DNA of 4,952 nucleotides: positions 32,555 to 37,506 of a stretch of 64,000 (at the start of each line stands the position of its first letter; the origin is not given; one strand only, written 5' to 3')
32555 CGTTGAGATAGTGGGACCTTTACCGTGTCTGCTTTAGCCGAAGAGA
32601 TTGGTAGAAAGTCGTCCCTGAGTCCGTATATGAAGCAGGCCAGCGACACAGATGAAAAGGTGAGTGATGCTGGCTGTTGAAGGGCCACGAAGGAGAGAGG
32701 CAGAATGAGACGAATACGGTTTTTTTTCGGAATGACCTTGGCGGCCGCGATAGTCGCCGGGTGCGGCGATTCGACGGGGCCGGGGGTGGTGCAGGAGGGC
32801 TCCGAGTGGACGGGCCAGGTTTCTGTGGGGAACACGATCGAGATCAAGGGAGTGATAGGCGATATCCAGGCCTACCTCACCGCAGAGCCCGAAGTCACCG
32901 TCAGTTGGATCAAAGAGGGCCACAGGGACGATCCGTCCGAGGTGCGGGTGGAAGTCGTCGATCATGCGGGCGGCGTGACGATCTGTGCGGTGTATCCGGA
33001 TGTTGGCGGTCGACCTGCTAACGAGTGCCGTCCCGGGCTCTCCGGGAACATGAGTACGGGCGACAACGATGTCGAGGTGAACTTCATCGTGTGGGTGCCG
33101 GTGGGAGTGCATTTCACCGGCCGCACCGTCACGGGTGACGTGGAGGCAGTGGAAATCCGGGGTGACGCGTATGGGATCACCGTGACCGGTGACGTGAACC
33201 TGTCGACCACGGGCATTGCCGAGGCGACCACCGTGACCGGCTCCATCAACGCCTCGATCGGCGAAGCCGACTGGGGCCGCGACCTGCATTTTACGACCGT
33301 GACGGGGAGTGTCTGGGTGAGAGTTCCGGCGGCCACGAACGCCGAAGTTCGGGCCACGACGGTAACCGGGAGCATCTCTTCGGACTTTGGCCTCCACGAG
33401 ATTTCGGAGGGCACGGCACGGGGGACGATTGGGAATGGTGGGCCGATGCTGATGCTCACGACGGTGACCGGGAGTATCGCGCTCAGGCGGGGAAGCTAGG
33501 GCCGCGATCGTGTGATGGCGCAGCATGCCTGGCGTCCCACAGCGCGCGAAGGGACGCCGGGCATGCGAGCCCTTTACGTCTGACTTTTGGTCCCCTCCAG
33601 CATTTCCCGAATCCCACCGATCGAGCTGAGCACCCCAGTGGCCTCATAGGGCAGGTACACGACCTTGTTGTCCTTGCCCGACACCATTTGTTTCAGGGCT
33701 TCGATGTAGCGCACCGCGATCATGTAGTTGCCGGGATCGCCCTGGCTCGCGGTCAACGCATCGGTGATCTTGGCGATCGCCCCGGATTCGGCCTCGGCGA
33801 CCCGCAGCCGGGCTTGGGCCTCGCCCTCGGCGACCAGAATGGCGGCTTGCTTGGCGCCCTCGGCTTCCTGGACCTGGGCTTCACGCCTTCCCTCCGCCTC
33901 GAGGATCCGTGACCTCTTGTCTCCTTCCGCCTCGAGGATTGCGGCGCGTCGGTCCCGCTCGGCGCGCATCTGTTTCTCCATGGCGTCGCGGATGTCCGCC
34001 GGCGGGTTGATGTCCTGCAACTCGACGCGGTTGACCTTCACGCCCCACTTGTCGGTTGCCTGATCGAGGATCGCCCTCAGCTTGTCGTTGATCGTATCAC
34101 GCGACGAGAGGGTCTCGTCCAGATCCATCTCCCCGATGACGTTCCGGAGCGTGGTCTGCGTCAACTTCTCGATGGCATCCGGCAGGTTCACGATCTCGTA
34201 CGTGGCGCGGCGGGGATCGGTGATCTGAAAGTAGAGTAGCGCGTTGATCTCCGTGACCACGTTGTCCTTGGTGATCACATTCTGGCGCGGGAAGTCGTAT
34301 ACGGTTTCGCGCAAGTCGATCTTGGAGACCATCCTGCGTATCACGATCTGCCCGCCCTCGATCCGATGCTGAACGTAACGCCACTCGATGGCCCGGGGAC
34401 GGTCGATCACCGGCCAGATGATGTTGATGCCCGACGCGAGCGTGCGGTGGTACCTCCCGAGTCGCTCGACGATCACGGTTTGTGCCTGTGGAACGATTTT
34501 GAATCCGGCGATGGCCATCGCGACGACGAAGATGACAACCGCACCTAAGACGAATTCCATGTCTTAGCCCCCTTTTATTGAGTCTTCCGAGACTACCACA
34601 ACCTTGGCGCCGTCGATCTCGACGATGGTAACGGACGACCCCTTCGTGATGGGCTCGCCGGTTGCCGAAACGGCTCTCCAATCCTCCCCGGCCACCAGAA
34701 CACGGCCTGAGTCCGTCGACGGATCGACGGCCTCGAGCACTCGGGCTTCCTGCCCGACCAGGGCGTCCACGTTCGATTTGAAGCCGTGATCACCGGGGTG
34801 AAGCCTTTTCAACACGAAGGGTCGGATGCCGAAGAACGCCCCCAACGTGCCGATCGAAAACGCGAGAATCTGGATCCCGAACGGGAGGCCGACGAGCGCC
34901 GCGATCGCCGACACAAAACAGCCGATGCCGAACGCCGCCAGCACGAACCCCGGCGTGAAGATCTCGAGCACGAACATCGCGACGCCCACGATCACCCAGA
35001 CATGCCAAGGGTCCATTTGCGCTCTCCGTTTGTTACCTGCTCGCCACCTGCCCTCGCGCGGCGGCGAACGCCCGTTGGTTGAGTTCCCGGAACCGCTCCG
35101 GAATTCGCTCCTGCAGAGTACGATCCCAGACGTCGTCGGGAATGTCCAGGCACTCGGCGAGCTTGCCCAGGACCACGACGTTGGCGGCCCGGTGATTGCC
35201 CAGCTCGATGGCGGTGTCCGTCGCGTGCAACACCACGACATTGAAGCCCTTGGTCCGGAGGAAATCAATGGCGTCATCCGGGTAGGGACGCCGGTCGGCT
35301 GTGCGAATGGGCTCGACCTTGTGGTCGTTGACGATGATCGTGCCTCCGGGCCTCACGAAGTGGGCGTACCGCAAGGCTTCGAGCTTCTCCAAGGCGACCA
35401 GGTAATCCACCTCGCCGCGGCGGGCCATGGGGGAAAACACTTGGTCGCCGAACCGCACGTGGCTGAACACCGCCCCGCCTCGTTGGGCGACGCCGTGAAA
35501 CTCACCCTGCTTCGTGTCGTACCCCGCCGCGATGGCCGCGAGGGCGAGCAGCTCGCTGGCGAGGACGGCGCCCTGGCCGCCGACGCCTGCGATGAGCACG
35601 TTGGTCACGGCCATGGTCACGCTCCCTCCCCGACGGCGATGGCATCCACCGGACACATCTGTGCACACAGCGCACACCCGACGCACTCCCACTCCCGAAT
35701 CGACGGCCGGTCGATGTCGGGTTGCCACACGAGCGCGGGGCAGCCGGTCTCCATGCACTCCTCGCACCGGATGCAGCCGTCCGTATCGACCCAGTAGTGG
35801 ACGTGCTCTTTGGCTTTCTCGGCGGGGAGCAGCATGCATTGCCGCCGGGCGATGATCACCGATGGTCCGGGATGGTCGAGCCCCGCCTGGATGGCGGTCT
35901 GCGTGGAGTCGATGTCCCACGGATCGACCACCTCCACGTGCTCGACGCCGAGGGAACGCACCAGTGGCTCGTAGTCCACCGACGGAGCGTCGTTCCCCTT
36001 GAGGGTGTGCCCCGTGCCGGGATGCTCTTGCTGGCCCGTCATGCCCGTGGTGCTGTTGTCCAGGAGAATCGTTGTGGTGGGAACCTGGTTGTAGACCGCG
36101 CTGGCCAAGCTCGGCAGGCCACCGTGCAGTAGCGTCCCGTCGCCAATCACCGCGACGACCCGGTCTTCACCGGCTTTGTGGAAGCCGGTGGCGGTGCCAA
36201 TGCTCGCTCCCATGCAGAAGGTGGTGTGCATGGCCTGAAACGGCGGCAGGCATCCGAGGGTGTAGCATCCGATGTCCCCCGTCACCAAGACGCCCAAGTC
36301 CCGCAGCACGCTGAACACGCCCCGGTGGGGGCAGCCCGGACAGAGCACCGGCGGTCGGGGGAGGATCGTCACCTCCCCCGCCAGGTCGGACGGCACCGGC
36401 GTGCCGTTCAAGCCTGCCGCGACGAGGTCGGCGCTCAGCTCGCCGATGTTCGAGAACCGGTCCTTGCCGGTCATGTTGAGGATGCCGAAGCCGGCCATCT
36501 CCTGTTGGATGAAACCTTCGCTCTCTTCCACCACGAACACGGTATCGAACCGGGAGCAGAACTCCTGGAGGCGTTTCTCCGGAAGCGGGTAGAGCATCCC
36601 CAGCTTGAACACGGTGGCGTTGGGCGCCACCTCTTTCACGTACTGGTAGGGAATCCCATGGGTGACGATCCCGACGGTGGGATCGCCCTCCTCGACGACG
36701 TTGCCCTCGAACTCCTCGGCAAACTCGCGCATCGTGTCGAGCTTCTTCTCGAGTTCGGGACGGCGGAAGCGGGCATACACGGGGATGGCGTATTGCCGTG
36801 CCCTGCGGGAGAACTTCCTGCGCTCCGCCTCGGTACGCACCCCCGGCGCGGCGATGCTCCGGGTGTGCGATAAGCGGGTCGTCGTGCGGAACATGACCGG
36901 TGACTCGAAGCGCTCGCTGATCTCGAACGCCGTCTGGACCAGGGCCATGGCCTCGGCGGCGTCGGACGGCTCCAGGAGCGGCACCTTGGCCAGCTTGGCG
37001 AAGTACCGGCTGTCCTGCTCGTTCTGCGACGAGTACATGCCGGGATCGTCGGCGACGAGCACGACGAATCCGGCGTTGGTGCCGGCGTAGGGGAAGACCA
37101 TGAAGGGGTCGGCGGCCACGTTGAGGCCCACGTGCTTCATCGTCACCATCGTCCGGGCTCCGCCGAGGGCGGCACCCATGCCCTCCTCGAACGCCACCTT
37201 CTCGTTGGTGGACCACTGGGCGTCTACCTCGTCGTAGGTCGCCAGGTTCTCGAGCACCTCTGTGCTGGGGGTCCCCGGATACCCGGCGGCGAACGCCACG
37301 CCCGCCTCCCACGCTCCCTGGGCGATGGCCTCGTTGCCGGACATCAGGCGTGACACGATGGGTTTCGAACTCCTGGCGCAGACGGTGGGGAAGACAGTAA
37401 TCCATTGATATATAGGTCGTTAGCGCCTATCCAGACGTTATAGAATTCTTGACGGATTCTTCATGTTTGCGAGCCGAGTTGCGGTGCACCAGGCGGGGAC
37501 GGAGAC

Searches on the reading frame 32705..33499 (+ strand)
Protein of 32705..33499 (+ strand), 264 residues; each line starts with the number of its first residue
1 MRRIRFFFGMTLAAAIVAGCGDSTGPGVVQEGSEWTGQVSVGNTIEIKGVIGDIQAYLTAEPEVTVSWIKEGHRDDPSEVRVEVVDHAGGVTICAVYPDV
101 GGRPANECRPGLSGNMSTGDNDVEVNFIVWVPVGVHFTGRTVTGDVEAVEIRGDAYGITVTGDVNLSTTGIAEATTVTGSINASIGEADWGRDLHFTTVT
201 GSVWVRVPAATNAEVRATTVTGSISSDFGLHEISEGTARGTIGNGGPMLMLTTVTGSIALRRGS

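Call 26: search_protein_families(library=pfam, proteins=[window:32705-33499:+], max_evalue=0.0001)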
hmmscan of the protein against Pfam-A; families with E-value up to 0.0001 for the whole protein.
window:32705-33499:+ (264 aa): 1 family
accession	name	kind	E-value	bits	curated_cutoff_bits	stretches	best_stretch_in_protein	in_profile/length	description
PF13349.12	DUF4097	-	1.8e-06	28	22.9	1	140-260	123-246/247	Toastrack DUF4097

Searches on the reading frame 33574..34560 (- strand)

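Call 26: search_protein_families(library=pfam, proteins=[window:33574-34560:-], max_evalue=0.0001)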
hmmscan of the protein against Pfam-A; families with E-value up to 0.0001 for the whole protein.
window:33574-34560:- (328 aa): 1 family
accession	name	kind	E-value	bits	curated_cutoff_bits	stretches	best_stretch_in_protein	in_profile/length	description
PF01145.31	Band_7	-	5.2e-41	141.1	23.6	1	21-215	1-176/176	SPFH domain / Band 7 family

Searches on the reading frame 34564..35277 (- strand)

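Call 26: search_protein_families(library=pfam, proteins=[window:34564-35277:-], max_evalue=0.0001)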
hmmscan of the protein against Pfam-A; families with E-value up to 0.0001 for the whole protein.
window:34564-35277:- (237 aa): 1 family
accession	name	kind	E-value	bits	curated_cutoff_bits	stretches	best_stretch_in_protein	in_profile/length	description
PF01957.25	NfeD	-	1.8e-15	57.3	29.1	1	170-228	1-55/57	NfeD-like C-terminal, partner-binding domain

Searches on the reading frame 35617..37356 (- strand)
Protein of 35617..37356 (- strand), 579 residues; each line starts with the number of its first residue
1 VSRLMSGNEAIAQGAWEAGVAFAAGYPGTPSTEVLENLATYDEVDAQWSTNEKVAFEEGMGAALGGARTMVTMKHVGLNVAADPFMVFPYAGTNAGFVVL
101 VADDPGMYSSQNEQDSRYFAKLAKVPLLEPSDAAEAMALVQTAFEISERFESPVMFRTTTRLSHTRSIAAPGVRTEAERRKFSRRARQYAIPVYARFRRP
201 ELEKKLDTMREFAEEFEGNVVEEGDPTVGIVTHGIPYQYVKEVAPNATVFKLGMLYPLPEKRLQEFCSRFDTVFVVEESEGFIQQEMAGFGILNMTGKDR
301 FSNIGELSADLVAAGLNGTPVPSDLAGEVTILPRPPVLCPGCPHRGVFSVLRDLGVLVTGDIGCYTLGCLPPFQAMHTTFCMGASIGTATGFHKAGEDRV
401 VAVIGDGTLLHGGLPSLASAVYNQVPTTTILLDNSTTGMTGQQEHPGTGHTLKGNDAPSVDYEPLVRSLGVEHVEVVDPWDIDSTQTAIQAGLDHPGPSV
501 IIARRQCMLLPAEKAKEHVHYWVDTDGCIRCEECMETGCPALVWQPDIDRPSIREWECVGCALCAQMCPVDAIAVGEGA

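Call 26: search_protein_families(library=pfam, proteins=[window:35617-37356:-], max_evalue=0.0001)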
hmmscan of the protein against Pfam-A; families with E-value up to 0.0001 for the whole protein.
window:35617-37356:- (579 aa): 8 families
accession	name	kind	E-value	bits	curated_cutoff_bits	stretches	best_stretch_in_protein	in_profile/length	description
PF02775.26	TPP_enzyme_C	-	5.4e-26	91.6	21.9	1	361-502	1-150/151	Thiamine pyrophosphate enzyme, C-terminal TPP binding domain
PF01855.24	POR_N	-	2.1e-12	47.7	27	1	14-171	2-167/231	Pyruvate flavodoxin/ferredoxin oxidoreductase, thiamine diP-bdg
PF14697.11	Fer4_21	-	6.4e-08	33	35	1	523-574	3-58/59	4Fe-4S dicluster domain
PF13237.11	Fer4_10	-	6.6e-07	29.6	25.5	1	521-569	2-53/53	4Fe-4S dicluster domain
PF12838.12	Fer4_7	-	6.3e-06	27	27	1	528-572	2-52/52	4Fe-4S dicluster domain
PF00037.32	Fer4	-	2.1e-05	24.6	21.1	0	558-573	8-23/24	4Fe-4S binding domain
PF13187.11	Fer4_9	-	2.6e-05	24.6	27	1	528-573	2-52/52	4Fe-4S dicluster domain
PF12797.12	Fer4_2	-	7.3e-05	22.9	24.5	0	520-541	2-22/22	4Fe-4S binding domain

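Call 29: search_protein_families(library=ncbifam, proteins=[window:35617-37356:-], max_evalue=0.001)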
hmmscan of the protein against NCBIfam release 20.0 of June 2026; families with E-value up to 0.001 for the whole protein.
window:35617-37356:- (579 aa): 46 families (the best 25 are shown)
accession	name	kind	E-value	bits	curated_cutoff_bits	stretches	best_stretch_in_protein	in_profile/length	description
TIGR03336.1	IOR_alpha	equivalog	1.5e-192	641.1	650.9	1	2-573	2-595/595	indolepyruvate ferredoxin oxidoreductase subunit alpha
NF009589.0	PRK13030.1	subfamily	4.6e-28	97.4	816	2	76-289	127-361/1170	indolepyruvate ferredoxin oxidoreductase family protein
TIGR03710.1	OAFO_sf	subfamily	7.8e-21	74.3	482.75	2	3-72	194-266/561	2-oxoacid:acceptor oxidoreductase subunit alpha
NF006412.0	PRK08659.1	equivalog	1e-19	71.1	411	1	3-72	6-78/378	2-oxoacid:acceptor oxidoreductase subunit alpha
NF005507.0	PRK07119.1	subfamily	3.6e-17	62.2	399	1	3-156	5-167/352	3-methyl-2-oxobutanoate dehydrogenase subunit VorB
NF009588.0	PRK13029.1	subfamily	3.7e-15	54.9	952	2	331-444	449-560/1196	indolepyruvate ferredoxin oxidoreductase family protein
NF007206.0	PRK09627.1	equivalog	7.2e-12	44.9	579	1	5-167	6-177/375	2-oxoglutarate synthase subunit alpha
NF005114.0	PRK06546.1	equivalog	2.3e-09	36.3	893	1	382-511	410-537/578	pyruvate dehydrogenase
NF005485.1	PRK07092.1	equivalog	4.7e-09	35.6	493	1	380-501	400-514/523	benzoylformate decarboxylase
NF006122.0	PRK08266.1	subfamily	1.5e-07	30.3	571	1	382-501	404-520/543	hypothetical protein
TIGR03846.1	sulfopy_beta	equivalog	1.7e-07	31.3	221.5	1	376-486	40-141/182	sulfopyruvate decarboxylase subunit beta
NF006183.0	PRK08318.1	equivalog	3e-07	29.6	335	1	521-574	337-396/422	NAD-dependent dihydropyrimidine dehydrogenase subunit PreA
NF045874.1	Vhu_polyferre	exception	5.8e-07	28.6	600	1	510-575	180-245/381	F420-non-reducing hydrogenase associated-polyferredoxin VhuB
TIGR02700.1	flavo_MJ0208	hypoth_equivalog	8.9e-07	28.4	251.35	1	516-576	138-197/234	dihydromethanopterin reductase (acceptor)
NF040864.1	HgcB_ferredoxin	equivalog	1.3e-06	28.2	99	1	523-578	11-66/93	mercury methylation ferredoxin HgcB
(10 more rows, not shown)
